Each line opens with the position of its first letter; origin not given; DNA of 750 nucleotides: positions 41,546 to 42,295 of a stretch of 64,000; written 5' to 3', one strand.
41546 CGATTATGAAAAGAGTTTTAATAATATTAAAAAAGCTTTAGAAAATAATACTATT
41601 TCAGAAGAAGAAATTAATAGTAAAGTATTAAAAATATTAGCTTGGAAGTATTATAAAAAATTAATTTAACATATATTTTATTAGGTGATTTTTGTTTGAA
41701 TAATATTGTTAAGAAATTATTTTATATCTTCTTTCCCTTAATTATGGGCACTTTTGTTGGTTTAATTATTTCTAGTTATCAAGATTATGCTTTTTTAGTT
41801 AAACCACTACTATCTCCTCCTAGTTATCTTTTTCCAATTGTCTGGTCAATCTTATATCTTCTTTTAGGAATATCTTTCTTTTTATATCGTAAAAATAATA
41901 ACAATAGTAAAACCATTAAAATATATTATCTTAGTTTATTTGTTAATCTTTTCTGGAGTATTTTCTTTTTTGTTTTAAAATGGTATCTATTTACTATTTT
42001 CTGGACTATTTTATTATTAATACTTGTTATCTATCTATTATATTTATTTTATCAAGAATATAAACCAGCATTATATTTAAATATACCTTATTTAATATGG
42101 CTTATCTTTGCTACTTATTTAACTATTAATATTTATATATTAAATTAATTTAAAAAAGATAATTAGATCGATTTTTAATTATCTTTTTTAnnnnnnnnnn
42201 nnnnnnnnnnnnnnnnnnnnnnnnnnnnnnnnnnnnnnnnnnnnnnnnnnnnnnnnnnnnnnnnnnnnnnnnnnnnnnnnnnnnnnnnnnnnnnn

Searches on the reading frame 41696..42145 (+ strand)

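Call 58: search_protein_families(library=pfam, max_evalue=0.01, proteins=[window:41696-42145:+])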
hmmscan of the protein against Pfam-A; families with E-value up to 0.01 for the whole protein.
seq(150 aa): 2 families
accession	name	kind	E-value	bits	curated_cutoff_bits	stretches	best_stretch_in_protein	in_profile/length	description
PF03073.20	TspO_MBR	-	2e-29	102.6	24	1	11-147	2-144/145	TspO/MBR family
PF02322.20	Cyt_bd_oxida_II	-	0.00026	20.9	35.6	1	12-140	123-251/302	Cytochrome bd terminal oxidase subunit II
